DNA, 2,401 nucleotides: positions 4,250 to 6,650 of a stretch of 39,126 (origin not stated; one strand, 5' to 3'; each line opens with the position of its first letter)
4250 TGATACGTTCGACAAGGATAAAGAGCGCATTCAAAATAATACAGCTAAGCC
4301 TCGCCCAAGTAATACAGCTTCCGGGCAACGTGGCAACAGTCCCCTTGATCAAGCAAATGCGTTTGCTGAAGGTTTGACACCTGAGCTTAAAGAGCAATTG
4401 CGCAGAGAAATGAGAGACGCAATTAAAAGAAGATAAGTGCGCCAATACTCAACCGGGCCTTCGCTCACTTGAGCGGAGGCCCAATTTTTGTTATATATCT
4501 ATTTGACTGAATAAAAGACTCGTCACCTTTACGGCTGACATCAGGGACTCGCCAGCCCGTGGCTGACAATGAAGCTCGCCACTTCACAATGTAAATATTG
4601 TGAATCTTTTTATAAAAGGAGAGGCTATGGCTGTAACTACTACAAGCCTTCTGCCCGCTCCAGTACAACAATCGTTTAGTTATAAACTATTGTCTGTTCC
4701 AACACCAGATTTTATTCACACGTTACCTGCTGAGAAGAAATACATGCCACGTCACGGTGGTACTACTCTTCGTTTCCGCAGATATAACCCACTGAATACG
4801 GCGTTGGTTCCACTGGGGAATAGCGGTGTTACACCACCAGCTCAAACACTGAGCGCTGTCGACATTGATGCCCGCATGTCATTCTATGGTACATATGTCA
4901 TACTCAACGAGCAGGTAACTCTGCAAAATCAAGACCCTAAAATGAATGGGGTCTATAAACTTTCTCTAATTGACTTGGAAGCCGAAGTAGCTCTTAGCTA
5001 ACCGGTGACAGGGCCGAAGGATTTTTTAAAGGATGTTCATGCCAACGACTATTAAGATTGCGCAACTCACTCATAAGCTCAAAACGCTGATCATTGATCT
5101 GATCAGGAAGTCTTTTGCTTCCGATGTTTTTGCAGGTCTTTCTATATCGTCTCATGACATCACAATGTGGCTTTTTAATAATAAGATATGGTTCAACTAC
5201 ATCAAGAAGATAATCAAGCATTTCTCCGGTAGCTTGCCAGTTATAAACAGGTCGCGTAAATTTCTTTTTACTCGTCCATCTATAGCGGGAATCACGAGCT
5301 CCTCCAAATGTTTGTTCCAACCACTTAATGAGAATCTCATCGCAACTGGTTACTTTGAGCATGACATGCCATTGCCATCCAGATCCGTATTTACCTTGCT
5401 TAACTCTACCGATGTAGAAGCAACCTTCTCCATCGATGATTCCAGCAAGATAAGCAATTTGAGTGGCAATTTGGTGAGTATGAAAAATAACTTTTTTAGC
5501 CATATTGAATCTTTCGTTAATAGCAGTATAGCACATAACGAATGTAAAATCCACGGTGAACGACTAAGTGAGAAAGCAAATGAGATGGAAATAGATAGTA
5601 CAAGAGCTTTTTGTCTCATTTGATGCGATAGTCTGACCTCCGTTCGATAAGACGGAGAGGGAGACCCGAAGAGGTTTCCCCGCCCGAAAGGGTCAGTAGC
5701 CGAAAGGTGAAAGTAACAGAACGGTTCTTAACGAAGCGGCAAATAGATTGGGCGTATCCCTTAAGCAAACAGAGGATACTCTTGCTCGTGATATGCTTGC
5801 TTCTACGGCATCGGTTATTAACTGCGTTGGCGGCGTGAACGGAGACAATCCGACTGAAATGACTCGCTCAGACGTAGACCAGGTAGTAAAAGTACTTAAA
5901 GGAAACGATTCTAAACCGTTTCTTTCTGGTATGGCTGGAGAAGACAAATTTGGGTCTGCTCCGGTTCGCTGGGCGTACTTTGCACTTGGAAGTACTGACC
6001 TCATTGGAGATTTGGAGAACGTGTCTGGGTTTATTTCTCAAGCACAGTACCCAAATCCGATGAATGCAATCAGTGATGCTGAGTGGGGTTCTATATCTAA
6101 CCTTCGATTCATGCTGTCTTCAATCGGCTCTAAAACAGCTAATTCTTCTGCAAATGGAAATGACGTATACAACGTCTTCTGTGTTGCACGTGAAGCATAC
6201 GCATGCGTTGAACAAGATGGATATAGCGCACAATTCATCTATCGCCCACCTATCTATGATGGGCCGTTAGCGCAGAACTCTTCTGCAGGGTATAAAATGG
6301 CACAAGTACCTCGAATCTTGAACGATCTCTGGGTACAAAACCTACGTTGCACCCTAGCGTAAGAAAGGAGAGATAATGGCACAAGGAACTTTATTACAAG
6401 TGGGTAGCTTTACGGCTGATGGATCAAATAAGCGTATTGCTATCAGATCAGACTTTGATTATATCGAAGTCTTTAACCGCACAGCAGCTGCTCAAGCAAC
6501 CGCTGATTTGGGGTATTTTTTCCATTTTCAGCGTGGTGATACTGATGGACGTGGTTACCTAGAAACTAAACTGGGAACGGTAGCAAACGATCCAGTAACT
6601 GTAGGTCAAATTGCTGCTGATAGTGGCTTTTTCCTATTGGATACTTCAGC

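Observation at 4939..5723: Self-splicing-type group I intron interrupts the major capsid protein gene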

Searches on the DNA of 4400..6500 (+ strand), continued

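Call 73: search_with_rna_model(model_id=R1, sources=[L135, L008, L134], max_evalue=10, filters=off, show_alignments=2)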
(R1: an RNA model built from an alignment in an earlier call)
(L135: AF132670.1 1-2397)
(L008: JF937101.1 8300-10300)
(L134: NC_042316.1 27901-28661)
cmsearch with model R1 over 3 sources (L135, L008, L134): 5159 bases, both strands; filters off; matches with E-value up to 10: 53.
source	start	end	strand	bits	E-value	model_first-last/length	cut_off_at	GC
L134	316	550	+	28.6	3.2e-07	1-208/208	no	0.51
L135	1369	1629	+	26.6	1.1e-06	1-208/208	no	0.38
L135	1091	1345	+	20.4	4.6e-05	1-208/208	no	0.36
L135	889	1028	+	13.6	0.0026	1-208/208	no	0.34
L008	589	785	+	10.1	0.021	18-176/208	no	0.49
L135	1928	1973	+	8.4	0.06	1-208/208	no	0.28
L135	2333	2376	+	8.4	0.062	1-208/208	no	0.23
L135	1687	1721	+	8.2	0.067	1-208/208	no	0.2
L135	1304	1350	-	7.9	0.081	1-208/208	no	0.21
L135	2105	2150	+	6.1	0.24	1-208/208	no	0.28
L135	1838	1911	+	5.7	0.31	1-208/208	no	0.28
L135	2192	2267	+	5.4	0.37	1-208/208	no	0.3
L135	20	57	+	4.4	0.69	1-208/208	no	0.26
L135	1787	1814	+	4.2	0.76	1-208/208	no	0.18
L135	894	926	-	4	0.88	1-208/208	no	0.18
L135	2282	2328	+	3.9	0.9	1-208/208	no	0.4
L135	240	272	-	3.7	1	1-208/208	no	0.27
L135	2052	2100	+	3.3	1.3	1-208/208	no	0.37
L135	798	835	+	3.2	1.3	1-208/208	no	0.32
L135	1909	1969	-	2.9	1.7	1-208/208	no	0.26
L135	1648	1698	-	2.7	1.9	1-208/208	no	0.24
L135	315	383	+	2.4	2.2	1-208/208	no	0.3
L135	2001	2050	-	1.9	3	1-208/208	no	0.32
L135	725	758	+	1.9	3.1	1-208/208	no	0.29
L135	566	629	+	1.9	3.1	1-208/208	no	0.3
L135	54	119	-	1.8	3.1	1-208/208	no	0.27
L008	537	564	+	1.7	3.3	125-152/208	no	0.61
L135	1745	1776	+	1.7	3.5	1-208/208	no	0.19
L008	884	893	-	1.7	3.5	160-169/208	no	0.5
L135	510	549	+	1.5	3.8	1-208/208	no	0.32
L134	178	246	-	1.5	3.8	1-208/208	no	0.51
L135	94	138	+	1.5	3.9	1-208/208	no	0.29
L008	1654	1672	-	1.5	3.9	35-55/208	no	0.58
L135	1868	1900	-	1.3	4.3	1-208/208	no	0.18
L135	1979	2027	+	1.2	4.5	1-208/208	no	0.31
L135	763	816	-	1.2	4.6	1-208/208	no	0.28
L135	223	273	+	1.1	4.9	1-208/208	no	0.27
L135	386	430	-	0.9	5.3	1-208/208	no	0.33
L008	1243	1290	-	0.8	5.7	1-208/208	no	0.4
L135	1472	1510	-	0.6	6.6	113-152/208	no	0.36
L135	408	477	+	0.6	6.7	1-208/208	no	0.43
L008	1320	1348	+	0.3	7.8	32-58/208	no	0.41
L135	635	685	-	0.3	8.1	1-208/208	no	0.35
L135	485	532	-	0.2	8.3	1-208/208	no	0.38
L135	178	203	+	0.2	8.4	1-208/208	no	0.27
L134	19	39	-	0.2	8.5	154-174/208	no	0.71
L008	1195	1216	-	0.2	8.6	59-80/208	no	0.64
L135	321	354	-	0.1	9.1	1-208/208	no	0.26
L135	2325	2350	-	0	9.2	1-208/208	no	0.08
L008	153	162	+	0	9.6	160-169/208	no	0.6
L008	167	201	-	0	9.6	32-58/208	no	0.77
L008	1385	1396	-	-0.1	9.7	159-170/208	no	0.58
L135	1074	1099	-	-0.1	9.9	1-208/208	no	0.27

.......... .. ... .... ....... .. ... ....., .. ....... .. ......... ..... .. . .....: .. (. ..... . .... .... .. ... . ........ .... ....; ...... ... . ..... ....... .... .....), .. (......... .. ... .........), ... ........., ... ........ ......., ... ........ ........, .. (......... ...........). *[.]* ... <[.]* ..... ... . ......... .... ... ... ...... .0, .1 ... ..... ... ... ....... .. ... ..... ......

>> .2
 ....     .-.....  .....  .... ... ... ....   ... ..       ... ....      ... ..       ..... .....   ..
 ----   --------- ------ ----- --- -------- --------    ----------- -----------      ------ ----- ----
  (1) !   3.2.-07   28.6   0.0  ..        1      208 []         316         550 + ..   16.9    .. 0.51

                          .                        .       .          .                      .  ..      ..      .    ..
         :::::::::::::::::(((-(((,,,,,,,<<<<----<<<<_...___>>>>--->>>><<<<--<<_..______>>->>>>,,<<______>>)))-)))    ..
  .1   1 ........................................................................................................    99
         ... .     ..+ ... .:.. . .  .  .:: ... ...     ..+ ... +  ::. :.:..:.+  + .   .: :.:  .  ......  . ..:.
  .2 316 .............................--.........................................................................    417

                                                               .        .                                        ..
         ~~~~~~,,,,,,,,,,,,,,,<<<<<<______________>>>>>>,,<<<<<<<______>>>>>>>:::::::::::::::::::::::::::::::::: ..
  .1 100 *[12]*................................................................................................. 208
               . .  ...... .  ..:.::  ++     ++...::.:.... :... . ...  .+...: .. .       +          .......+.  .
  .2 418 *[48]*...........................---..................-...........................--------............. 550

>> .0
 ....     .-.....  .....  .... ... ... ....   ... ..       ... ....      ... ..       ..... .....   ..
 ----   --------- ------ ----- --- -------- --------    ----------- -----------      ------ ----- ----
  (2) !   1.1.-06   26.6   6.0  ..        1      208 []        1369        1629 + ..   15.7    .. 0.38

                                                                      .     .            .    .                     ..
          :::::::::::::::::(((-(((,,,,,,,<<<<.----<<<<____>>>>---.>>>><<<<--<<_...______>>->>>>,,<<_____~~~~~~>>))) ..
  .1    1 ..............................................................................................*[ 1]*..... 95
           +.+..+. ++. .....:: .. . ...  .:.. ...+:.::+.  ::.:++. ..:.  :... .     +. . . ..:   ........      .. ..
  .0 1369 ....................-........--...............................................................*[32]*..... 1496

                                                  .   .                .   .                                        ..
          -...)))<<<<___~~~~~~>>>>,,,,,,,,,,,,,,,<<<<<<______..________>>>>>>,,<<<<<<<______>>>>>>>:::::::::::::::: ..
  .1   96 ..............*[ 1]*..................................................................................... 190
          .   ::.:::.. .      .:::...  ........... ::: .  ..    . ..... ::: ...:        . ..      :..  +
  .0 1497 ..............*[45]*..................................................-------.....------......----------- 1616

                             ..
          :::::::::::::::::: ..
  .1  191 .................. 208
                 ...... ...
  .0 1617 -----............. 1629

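Call 76: search_with_rna_model(model_id=R1, sources=[L136, L137, L138, L139, L140, L141, L142, L143, L144, L145, L146, L147, L148, L149, L150, L151, L152, L153, L154, L155, L156, L157, L158, L159, L160, L161, L162, L163, L164, L165, L166, L167, L168, L169, L170, L171, L172, L173, L174, L175, L176, L177, L178, L179, L180, L181, L182, L183, L184, L185, L186, L187, L188, L189, L190, L191, L192, L193, L194, L195, L196, L197, L198, L199, L200, L201, L202, L203, L204, L205, L206, L207, L208, L209, L210, L211, L212, L213, L214, L215], max_evalue=0.001)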
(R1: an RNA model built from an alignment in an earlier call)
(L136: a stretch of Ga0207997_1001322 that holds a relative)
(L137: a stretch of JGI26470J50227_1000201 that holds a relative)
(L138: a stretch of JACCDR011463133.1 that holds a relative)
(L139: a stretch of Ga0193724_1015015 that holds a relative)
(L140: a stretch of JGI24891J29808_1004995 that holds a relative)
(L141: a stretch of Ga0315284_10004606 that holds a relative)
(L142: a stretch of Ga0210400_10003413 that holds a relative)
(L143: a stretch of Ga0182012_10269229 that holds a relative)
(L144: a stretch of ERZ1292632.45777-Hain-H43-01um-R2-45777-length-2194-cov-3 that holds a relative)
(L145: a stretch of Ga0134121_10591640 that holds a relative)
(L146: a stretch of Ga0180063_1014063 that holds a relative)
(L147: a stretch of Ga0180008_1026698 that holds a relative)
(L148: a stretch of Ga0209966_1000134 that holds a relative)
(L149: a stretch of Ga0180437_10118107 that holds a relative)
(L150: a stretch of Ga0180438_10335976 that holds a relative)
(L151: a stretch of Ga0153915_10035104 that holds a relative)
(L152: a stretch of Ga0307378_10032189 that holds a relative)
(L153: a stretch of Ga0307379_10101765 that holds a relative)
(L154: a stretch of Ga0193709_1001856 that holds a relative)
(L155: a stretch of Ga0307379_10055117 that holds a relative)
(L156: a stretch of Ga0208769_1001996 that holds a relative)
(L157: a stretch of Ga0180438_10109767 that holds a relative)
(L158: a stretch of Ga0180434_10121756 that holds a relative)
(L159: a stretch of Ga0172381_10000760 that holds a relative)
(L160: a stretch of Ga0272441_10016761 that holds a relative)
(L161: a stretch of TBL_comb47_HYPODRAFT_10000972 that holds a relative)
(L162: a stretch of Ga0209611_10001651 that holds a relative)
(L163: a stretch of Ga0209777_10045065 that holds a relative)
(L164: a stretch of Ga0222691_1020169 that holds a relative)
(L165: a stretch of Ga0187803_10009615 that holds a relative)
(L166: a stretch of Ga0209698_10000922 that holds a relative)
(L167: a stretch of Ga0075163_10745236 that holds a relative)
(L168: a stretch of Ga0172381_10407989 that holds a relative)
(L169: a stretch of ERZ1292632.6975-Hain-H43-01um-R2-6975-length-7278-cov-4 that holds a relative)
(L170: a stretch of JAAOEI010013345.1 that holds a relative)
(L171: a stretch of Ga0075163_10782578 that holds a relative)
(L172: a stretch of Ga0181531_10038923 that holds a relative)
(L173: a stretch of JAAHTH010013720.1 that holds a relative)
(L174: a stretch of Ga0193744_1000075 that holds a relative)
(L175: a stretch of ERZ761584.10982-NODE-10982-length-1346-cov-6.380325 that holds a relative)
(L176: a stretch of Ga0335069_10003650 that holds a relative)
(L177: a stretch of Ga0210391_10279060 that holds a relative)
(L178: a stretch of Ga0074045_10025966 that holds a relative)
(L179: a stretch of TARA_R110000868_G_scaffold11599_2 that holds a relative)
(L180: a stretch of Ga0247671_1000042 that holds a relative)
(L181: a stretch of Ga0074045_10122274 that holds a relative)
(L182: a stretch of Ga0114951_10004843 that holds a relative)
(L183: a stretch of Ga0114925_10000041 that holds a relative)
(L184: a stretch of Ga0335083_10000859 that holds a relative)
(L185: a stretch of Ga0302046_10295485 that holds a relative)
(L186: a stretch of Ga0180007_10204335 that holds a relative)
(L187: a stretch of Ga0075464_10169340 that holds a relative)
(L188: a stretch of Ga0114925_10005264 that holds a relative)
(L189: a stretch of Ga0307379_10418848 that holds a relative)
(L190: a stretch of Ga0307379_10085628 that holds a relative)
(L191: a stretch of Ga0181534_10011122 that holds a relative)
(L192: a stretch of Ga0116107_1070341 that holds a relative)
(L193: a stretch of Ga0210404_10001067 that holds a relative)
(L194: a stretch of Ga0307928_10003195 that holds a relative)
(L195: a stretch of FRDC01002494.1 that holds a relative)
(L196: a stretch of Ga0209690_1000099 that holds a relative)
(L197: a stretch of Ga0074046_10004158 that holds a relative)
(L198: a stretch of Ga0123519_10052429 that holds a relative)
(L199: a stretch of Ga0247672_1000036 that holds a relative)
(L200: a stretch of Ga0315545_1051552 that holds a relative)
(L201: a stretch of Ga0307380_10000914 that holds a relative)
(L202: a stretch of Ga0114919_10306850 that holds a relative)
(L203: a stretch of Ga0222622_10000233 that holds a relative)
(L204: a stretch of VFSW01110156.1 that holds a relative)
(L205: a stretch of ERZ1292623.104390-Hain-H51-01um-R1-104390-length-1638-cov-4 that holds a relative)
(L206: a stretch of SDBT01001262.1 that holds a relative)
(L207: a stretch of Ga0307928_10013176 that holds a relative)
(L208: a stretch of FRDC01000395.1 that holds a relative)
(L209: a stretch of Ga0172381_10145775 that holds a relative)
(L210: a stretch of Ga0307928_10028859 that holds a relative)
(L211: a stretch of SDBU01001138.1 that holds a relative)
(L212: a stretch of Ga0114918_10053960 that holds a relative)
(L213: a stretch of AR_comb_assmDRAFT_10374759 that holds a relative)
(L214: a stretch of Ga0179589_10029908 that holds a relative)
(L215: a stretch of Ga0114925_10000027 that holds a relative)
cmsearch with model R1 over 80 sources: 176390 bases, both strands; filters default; matches with E-value up to 0.001: 106.
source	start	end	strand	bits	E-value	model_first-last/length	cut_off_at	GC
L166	2577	2774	-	184.4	2.7e-46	1-208/208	no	0.46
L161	255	449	-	183.8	3.8e-46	1-208/208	no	0.45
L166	1769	1960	-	175.4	6e-44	1-208/208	no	0.47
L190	381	604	-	172.2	4e-43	1-208/208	no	0.5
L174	637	873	-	162.3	1.6e-40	1-208/208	no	0.48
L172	158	353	-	153.5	3.1e-38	1-208/208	no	0.51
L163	1779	2001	-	142.5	2.3e-35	1-208/208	no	0.47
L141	1836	2044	-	124.1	1.4e-30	1-208/208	no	0.44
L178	533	755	-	121.7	6.1e-30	1-208/208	no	0.44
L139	931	1132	-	114.1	5.8e-28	1-208/208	no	0.4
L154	1025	1214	-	113.9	6.4e-28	1-208/208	no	0.36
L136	1027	1212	-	113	1.1e-27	1-208/208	no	0.41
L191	656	881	-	112.3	1.7e-27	1-208/208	no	0.46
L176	1876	2069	-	111.9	2.2e-27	1-208/208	no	0.46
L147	1020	1214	-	110.3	5.6e-27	1-208/208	no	0.43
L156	393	589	-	110.3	5.8e-27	1-208/208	no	0.38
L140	710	912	-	108.6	1.6e-26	1-208/208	no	0.42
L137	1021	1214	-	105.7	9.1e-26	1-208/208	no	0.38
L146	299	487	-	105.3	1.2e-25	1-208/208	no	0.39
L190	981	1195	-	104.4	2e-25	1-208/208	no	0.47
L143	23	206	-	102.2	7.2e-25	1-208/208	no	0.39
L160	950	1169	-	102.1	7.8e-25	1-208/208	no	0.42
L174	992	1200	-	101.2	1.3e-24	1-208/208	no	0.39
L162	1011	1208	-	100.6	1.9e-24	1-208/208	no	0.36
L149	679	873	-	99.6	3.6e-24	1-208/208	no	0.36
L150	341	535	-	99.6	3.6e-24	1-208/208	no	0.36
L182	1007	1198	-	98.3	7.6e-24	1-208/208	no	0.44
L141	1003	1189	-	98.3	7.6e-24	1-208/208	no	0.38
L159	968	1158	-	97.4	1.3e-23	1-208/208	no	0.39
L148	1027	1213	-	97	1.6e-23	1-208/208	no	0.39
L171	121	304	-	93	1.9e-22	1-208/208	no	0.41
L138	1027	1210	-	92.6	2.4e-22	1-208/208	no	0.43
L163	2165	2345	-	92.5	2.5e-22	1-208/208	no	0.39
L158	923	1148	-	92.2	3e-22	1-208/208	no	0.42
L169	950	1099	-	91.9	3.5e-22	1-208/208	no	0.42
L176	965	1172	-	91.6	4.3e-22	1-208/208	no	0.39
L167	107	293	-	91.2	5.3e-22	1-208/208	no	0.4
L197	2514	2749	+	89.1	1.9e-21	1-208/208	no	0.39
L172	941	1147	-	89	2e-21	1-208/208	no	0.38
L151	1011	1213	-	87.4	5.4e-21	1-208/208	no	0.45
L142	599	767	-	85.7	1.5e-20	1-208/208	no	0.38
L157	253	447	-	84.5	2.9e-20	1-208/208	no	0.36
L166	944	1148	-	83.3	6.3e-20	1-208/208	no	0.37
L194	1054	1246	-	81.4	1.9e-19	1-208/208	no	0.41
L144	1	198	-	79.8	5.2e-19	1-185/208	3'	0.43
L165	941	1146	-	79.4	6.6e-19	1-208/208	no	0.37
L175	416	643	-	78.6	1e-18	1-208/208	no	0.45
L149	1478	1639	-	77.9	1.6e-18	1-208/208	no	0.41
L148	2044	2253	-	76.9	2.8e-18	1-208/208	no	0.42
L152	1018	1164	-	76.9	2.9e-18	1-208/208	no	0.46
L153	1018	1164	-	76.9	2.9e-18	1-208/208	no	0.46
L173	87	295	-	76.6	3.5e-18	1-208/208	no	0.41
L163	267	461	-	75.8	5.7e-18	1-208/208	no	0.43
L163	937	1091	-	74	1.6e-17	1-208/208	no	0.46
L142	1023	1174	-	73.7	2e-17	1-208/208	no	0.41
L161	923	1141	-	71.7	6.5e-17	1-208/208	no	0.4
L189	605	812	-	71.2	9e-17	1-208/208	no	0.41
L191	1001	1198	-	69.1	3.1e-16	1-208/208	no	0.45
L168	132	352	-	65.8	2.2e-15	1-208/208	no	0.41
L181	1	210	-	61.6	2.9e-14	1-208/208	no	0.39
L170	999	1201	-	59.6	9.2e-14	1-208/208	no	0.42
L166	2079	2205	-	49.5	3.9e-11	1-208/208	no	0.43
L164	1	138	-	45.2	5.2e-10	1-156/208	3'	0.51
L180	966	1166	-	42.5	2.7e-09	1-208/208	no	0.39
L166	2254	2455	-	40.1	1.1e-08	1-208/208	no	0.35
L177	795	932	-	38.2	3.5e-08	1-208/208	no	0.41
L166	1532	1741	-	37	7.4e-08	1-208/208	no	0.37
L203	1607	1764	+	36.7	8.8e-08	1-208/208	no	0.43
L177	1066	1284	-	35.1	2.2e-07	1-208/208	no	0.38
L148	1537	1763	-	29.9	5.2e-06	1-208/208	no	0.41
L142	812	959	-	29.9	5.3e-06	1-208/208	no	0.35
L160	1570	1727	-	29.3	7.6e-06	1-208/208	no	0.41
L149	1261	1420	-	28.8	9.7e-06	1-208/208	no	0.41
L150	923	1082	-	28.8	9.7e-06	1-208/208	no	0.41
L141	1587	1756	-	28.7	1.1e-05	1-208/208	no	0.39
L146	833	1028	-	28.5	1.2e-05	1-208/208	no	0.43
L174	85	206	-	28.2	1.4e-05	1-208/208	no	0.4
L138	1624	1756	-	27.9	1.7e-05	1-208/208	no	0.41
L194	1519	1698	-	27.8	1.8e-05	1-208/208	no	0.39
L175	1017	1190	-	27.8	1.8e-05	1-208/208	no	0.45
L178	946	1090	-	26.7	3.5e-05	1-208/208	no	0.43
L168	671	929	-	26.6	3.7e-05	1-208/208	no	0.38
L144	570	708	-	26.1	5.1e-05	1-208/208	no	0.44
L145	396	642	-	25.7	6.4e-05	1-208/208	no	0.4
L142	1617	1756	-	25.2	8.7e-05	1-208/208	no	0.39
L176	1495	1748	-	25.1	9.1e-05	1-208/208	no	0.41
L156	1042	1173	-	25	0.0001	1-208/208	no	0.42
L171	658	873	-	24.9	0.0001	1-208/208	no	0.38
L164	526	739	-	24.9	0.0001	1-208/208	no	0.38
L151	1624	1764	-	24.9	0.0001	1-208/208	no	0.36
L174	1589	1734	-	24.9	0.00011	1-208/208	no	0.44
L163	1531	1737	-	24.8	0.00011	1-208/208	no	0.43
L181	620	774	-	24.8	0.00011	1-208/208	no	0.41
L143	617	750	-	24.4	0.00014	1-208/208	no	0.41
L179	996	1141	-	24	0.00018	1-208/208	no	0.45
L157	825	1010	-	23.9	0.00019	1-208/208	no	0.33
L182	1525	1686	-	23.6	0.00022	1-208/208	no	0.38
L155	328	522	-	23.6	0.00023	1-208/208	no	0.36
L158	1520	1735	-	23.1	0.0003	1-208/208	no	0.44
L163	565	703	-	22.9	0.00034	1-208/208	no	0.35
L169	1601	1740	-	22.4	0.00046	1-208/208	no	0.41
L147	1624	1756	-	21.9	0.00064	1-208/208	no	0.45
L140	1304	1448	-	21.6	0.00073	10-208/208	5'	0.38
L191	1543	1682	-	21.5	0.00081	1-208/208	no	0.41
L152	1597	1776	-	21.2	0.00094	1-208/208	no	0.34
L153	1597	1776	-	21.2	0.00094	1-208/208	no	0.34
